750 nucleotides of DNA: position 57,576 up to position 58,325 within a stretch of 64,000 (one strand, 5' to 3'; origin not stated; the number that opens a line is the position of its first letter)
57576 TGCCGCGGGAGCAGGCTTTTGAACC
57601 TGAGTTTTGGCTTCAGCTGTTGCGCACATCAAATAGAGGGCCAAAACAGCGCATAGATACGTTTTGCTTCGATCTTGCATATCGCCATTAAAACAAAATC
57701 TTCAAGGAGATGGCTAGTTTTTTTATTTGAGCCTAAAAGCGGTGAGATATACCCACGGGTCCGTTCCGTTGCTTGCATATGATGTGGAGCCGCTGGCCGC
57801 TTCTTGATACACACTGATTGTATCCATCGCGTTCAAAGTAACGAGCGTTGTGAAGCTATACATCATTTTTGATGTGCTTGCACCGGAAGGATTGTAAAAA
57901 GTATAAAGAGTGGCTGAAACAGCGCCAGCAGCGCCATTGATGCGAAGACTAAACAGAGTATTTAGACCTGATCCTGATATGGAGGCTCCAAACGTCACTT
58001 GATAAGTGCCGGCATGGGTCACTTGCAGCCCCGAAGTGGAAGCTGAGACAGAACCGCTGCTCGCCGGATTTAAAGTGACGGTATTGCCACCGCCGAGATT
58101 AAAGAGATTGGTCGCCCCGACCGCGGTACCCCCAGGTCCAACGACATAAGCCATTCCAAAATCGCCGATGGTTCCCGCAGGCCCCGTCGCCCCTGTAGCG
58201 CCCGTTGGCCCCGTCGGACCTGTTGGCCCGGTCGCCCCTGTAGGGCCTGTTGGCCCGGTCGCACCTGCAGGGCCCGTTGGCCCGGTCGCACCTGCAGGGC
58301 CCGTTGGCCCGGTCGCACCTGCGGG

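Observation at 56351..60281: Operon linking an 8-repeat/FN3 secreted protein, a BclA-like collagen fibre protein and a Cys-rich passenger-less beta-barrel: candidate undescribed chlamydial surface-fibre system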

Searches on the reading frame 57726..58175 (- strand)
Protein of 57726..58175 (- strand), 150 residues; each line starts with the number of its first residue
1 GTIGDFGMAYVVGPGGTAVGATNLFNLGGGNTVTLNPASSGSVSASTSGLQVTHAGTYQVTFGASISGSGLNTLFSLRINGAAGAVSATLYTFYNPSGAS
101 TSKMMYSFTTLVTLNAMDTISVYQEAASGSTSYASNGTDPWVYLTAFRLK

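Call 8: find_homologous_proteins(query=window:57726-58175:-)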
Query seq(150 aa): 393 candidates shared short words with the query, none scored E <= 0.001.

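Call 20: search_protein_representatives(protein=window:57726-58175:-)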
Query: 150 residues. Proteins with E-value up to 0.001 (for the whole library): 7; up to 1e-10: 2; up to 1e-30: 1. The best 7 are listed.
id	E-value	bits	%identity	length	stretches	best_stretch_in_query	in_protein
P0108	4.5e-85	299.1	100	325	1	1-150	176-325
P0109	2.2e-25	105.8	47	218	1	1-149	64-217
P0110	3.5e-08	50.1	42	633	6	57-92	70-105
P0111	2.6e-05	40.8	30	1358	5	30-115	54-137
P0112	2.9e-04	37.4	38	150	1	17-149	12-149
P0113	3.9e-04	37.0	39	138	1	1-84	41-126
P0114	8.6e-04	35.9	39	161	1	3-149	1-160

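Call 23: find_encoding_contigs(protein=P0109, flank=8000, max_places=4)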
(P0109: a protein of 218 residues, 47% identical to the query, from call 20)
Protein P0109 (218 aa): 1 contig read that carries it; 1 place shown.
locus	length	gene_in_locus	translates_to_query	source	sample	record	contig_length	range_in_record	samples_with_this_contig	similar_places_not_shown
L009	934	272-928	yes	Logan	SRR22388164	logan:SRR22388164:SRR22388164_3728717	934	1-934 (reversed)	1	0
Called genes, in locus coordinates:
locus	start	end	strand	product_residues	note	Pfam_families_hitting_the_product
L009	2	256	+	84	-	?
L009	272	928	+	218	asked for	-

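Call 26: search_solved_structures(query=A1, max_evalue=10, show_alignments=2)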
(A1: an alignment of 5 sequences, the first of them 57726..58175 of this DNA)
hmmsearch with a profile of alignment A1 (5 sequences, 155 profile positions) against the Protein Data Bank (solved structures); distinct sequences matched with E-value up to 10: 7.
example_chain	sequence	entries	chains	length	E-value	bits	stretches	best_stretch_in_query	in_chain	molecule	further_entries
7r1m_A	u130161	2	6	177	0.00087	22.4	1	34-129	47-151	Exosporium protein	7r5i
8d02_A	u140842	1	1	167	0.0086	19.2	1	34-77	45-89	BxpB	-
9h3d_D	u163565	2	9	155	0.016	18.3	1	34-128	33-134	Exosporium protein ExsF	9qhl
5wug_A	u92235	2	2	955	0.12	15.5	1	22-95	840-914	Beta-glucosidase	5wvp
9h2k_C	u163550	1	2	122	0.47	13.5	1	71-134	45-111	Protein Ac102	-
6nb5_L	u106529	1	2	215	0.71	12.9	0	73-109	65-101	LCA60 antigen-binding (Fab) fragment, light chain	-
4a6y_A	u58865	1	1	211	5.5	10.1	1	27-61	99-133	ANTIBODY BBE6.12H3 LIGHT CHAIN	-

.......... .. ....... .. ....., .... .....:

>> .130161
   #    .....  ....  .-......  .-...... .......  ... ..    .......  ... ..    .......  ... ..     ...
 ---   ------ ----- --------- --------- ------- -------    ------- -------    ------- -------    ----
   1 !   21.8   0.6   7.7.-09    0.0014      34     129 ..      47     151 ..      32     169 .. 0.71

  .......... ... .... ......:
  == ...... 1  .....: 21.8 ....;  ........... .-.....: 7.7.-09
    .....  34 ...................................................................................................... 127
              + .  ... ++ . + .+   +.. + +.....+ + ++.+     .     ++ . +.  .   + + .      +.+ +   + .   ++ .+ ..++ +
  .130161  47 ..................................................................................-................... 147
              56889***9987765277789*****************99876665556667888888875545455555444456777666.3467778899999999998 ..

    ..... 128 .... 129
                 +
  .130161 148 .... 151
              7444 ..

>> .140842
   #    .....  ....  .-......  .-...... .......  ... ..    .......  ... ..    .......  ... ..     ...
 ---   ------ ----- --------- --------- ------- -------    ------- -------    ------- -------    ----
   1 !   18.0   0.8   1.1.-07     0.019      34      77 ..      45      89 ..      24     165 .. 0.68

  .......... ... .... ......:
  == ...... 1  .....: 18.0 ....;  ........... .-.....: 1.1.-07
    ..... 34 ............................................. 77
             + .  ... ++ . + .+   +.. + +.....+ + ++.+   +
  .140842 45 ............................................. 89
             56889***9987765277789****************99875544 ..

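Call 34: predict_structure(alignment_id=A1)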
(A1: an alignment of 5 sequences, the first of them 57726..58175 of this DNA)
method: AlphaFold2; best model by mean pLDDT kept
length: 150 residues; sequences in the alignment: 5
mean_pLDDT: 69.4   pTM: 0.71
mean pLDDT of the five models: 69.4, 65.5, 65.5, 64.0, 62.3
residues with pLDDT >= 90: 5; 70-90: 75; 50-70: 52; < 50: 18
segments of 3 or more residues with pLDDT < 50: 93-102, 134-138
pLDDT, mean of each block of 10 residues (from residue 1): 65 59 68 75 84 89 68 73 61 47 65 89 66 51 82
secondary structure, 60 per line:
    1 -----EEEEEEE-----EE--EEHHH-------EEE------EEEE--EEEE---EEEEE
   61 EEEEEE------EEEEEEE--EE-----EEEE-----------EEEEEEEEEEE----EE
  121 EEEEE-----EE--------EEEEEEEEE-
elements in order: E6-12 E34-36 E43-46 E49-52 E56-66 E73-79 E89-92 E104-114 E119-125 E141-149

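Call 38: fold_search(model_id=the predicted structure, library=pdb)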
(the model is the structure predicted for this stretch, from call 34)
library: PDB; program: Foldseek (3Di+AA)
matches with E <= 10: 1660; with E <= 0.001: 231
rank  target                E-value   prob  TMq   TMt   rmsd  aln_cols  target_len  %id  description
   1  8d02                  4.7e-06  1.00  0.68  0.69   5.6       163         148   17  Crystal Structure of Bacillus anthracis BxpB (released 2023-05-24)
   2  1rj7_K                8.9e-06  1.00  0.56  0.58   5.5       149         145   16  Crystal structure of EDA-A1 (released 2003-12-09)
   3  6i50                  9.3e-06  1.00  0.63  0.61   4.6       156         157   15  Structure of Eiger TNF from S. frugiperda (released 2019-08-14)
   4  6brb_A                9.3e-06  1.00  0.54  0.56   5.7       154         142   13  Novel non-antibody protein scaffold targeting CD40L (released 2018-12-05)
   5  1rj8_A                1.2e-05  1.00  0.61  0.65   4.4       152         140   16  The crystal structure of TNF family member EDA-A2 (released 2003-12-09)
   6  6a3v_E                1.4e-05  1.00  0.54  0.54   6.2       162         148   17  Complex structure of human 4-1BB and 4-1BBL (released 2018-10-10)
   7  1rj7_L                1.7e-05  1.00  0.56  0.58   5.6       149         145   15  Crystal structure of EDA-A1 (released 2003-12-09)
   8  6cpr_C                1.7e-05  1.00  0.56  0.57   5.7       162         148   20  Crystal structure of 4-1BBL/4-1BB complex in C2 space group (released 2018-05-09)
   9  3tyj                  2.0e-05  1.00  0.64  0.70   5.0       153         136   12  Bacillus collagen-like protein of anthracis P159S mutant (released 2012-03-14)
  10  6a3v_G                2.0e-05  1.00  0.56  0.56   6.8       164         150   19  Complex structure of human 4-1BB and 4-1BBL (released 2018-10-10)
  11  1rj7_I                2.0e-05  1.00  0.51  0.53   6.1       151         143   14  Crystal structure of EDA-A1 (released 2003-12-09)
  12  1rj7_A                2.1e-05  1.00  0.59  0.61   5.3       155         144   15  Crystal structure of EDA-A1 (released 2003-12-09)
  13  1rj7_E                2.1e-05  1.00  0.56  0.56   5.6       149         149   15  Crystal structure of EDA-A1 (released 2003-12-09)
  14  6mgp_A                2.2e-05  1.00  0.57  0.57   6.5       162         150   17  Structure of human 4-1BB / 4-1BBL complex (released 2018-11-14)
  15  6a3v_A                2.2e-05  1.00  0.54  0.55   6.7       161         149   18  Complex structure of human 4-1BB and 4-1BBL (released 2018-10-10)
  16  6cpr_B                2.3e-05  1.00  0.55  0.55   5.9       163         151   18  Crystal structure of 4-1BBL/4-1BB complex in C2 space group (released 2018-05-09)
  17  6cpr_A                2.5e-05  1.00  0.53  0.52   6.0       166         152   17  Crystal structure of 4-1BBL/4-1BB complex in C2 space group (released 2018-05-09)
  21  6a3v_C                3.0e-05  1.00  0.54  0.54   6.2       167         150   17  Complex structure of human 4-1BB and 4-1BBL (released 2018-10-10)
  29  6mkz_C                4.3e-05  1.00  0.57  0.55   5.2       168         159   14  Crystal structure of murine 4-1BB/4-1BBL complex (released 2018-12-19)
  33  6mgp_B                4.5e-05  1.00  0.57  0.56   6.0       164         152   20  Structure of human 4-1BB / 4-1BBL complex (released 2018-11-14)
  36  6mgp_C                5.1e-05  1.00  0.56  0.56   6.0       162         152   20  Structure of human 4-1BB / 4-1BBL complex (released 2018-11-14)
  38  6a3v_I                5.3e-05  1.00  0.55  0.57   5.8       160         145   20  Complex structure of human 4-1BB and 4-1BBL (released 2018-10-10)
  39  6a3v_O                5.3e-05  1.00  0.51  0.52   5.9       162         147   20  Complex structure of human 4-1BB and 4-1BBL (released 2018-10-10)
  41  6cu0_F                5.6e-05  1.00  0.55  0.55   7.0       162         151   17  Crystal structure of 4-1BBL/4-1BB (C121S) complex in P21 space group (released 2018-05-09)
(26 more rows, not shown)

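Call 45: find_encoding_contigs(protein=P0114, flank=8000, max_places=3)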
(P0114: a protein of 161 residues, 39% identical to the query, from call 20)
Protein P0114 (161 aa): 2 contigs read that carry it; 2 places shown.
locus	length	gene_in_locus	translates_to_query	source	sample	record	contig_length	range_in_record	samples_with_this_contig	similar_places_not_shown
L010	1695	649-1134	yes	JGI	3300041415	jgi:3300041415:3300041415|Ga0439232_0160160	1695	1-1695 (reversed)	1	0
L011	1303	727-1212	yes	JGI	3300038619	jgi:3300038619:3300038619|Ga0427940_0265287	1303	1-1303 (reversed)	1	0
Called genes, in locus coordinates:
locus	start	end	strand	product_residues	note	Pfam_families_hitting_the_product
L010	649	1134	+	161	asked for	-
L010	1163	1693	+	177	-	?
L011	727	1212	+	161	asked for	-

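Call 46: find_encoding_contigs(protein=P0112, flank=8000, max_places=3)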
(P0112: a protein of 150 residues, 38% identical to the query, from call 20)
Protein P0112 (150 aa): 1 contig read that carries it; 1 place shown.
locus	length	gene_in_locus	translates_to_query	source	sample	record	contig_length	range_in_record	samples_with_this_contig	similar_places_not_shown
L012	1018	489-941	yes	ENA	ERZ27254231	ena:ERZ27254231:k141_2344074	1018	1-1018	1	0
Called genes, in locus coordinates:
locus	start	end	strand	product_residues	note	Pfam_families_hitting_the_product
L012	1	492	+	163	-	?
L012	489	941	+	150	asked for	-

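Call 53: find_encoding_contigs(protein=P0113, flank=8000, max_places=3)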
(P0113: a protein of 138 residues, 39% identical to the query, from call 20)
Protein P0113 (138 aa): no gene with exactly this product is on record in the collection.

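Call 77: fold_search(model_id=the predicted structure, library=viral)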
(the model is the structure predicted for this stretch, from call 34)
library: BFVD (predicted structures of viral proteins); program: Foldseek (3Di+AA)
matches with E <= 10: 1824; with E <= 0.001: 287
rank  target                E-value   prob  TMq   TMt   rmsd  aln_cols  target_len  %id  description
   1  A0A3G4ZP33            9.4e-07  1.00  0.66  0.30   4.6       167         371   22  Uncharacterized protein [Terrestrivirus sp.]
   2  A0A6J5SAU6            1.0e-06  1.00  0.66  0.64   3.9       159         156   13  Uncharacterized protein [uncultured Caudovirales phage]
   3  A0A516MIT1            1.0e-06  1.00  0.63  0.28   5.8       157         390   20  (no name in the UniProt tables at hand)
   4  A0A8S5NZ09            1.4e-06  1.00  0.60  0.62   4.3       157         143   13  Uncharacterized protein [Siphoviridae sp. ctiMP24]
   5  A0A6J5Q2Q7            1.5e-06  1.00  0.67  0.11   4.4       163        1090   21  Collagen triple helix repeat [uncultured Caudovirales phage]
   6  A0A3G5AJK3            1.6e-06  1.00  0.57  0.30   6.0       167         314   21  Collagen-like protein [Sylvanvirus sp.]
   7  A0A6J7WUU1            1.9e-06  1.00  0.69  0.13   4.5       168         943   17  Collagen triple helix repeat [uncultured Caudovirales phage]
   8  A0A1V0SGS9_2          2.0e-06  1.00  0.70  0.15   6.1       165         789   19  Collagen triple helix repeat containing protein [Hokovirus HKV1]
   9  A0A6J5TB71            2.0e-06  1.00  0.61  0.50   5.0       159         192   18  Uncharacterized protein [uncultured Caudovirales phage]
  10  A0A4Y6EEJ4            2.2e-06  1.00  0.58  0.61   4.9       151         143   18  Uncharacterized protein [Gordonia phage William]
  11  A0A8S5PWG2            2.4e-06  1.00  0.63  0.68   4.1       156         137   16  Uncharacterized protein [Myoviridae sp. ctWiL39]
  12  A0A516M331            2.4e-06  1.00  0.59  0.21   5.1       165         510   16  (no name in the UniProt tables at hand)
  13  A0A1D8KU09            2.7e-06  1.00  0.69  0.09   4.4       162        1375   18  Tail fiber protein [Synechococcus phage S-CAM7]
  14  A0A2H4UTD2            3.0e-06  1.00  0.66  0.48   4.0       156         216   22  Flagellar hook-length control protein-like protein [Bodo saltans virus]
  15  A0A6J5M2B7            3.2e-06  1.00  0.66  0.40   4.0       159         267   21  Uncharacterized protein [uncultured Caudovirales phage]
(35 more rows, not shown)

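Call 79: search_solved_structures(query=A5, max_evalue=1, show_alignments=1)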
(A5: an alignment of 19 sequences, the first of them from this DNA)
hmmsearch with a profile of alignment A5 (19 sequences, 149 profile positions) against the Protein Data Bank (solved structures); distinct sequences matched with E-value up to 1: 12.
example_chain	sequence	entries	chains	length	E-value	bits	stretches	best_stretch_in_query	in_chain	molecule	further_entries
9h38_A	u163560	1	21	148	2.2e-09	40.5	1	13-147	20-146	Flagellar hook-length control protein FliK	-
2r6q_A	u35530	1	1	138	7.2e-06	29.1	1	14-130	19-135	BclA protein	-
2z5w_A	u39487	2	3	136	7.8e-06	29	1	14-130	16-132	BclA protein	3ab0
3twi_A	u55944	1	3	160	8.1e-06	29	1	14-129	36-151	BclA protein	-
1wck_A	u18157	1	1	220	8.1e-06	29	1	15-131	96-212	BCLA PROTEIN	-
3tyj_A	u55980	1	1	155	1.6e-05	28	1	14-130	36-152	BclA protein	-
1yq8_A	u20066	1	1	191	0.029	17.4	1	6-77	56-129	Minor capsid protein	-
7r1m_A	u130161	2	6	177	0.043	16.9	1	42-120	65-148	Exosporium protein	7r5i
6q5u_O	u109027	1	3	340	0.046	16.8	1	6-77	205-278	Spike protein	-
1yq5_A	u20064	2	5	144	0.056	16.5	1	6-77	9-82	Minor capsid protein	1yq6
5wug_A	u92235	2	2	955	0.19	14.8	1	13-85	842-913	Beta-glucosidase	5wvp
6i50_A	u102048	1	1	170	0.62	13.1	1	39-135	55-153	SFRICE_029225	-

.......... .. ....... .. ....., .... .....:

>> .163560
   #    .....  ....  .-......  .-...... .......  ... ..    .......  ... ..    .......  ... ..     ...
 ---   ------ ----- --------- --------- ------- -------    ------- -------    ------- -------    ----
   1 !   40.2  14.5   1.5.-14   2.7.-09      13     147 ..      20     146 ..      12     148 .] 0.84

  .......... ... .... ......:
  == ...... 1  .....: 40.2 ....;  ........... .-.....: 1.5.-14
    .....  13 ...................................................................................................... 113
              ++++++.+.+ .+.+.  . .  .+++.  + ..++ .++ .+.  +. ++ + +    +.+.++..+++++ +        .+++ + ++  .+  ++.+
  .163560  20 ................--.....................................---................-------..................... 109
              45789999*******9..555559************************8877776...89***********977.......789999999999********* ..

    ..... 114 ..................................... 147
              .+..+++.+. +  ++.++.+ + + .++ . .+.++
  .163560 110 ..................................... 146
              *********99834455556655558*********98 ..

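Call 80: search_protein_families(library=pfam, alignment_id=A5, max_evalue=0.1)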
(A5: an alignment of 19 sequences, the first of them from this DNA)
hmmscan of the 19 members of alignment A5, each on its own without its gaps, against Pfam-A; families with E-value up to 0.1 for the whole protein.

A. member 1, seq(141 aa): 1 family
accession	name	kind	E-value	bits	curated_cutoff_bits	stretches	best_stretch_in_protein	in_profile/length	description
PF18573.7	BclA_C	-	0.00012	22.4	38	1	20-114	16-104/128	BclA C-terminal domain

B. families by the number of members that match (of 19 scanned): 5 families
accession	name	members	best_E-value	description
PF18573.7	BclA_C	9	1.5e-07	BclA C-terminal domain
PF21471.3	Reelin_subrepeat-B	1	0.0096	Reelin subrepeat B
PF16990.11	CBM_35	1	0.038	Carbohydrate binding module (family 35)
PF13464.11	RodZ_C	1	0.084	RodZ C-terminal domain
PF00699.25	Urease_beta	1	0.088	Urease beta subunit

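Call 94: search_protein_families(library=phrogs, proteins=[window:57726-58175:-], max_evalue=0.001)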
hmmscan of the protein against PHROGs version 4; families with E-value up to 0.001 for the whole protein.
window:57726-58175:- (150 aa): 0 families
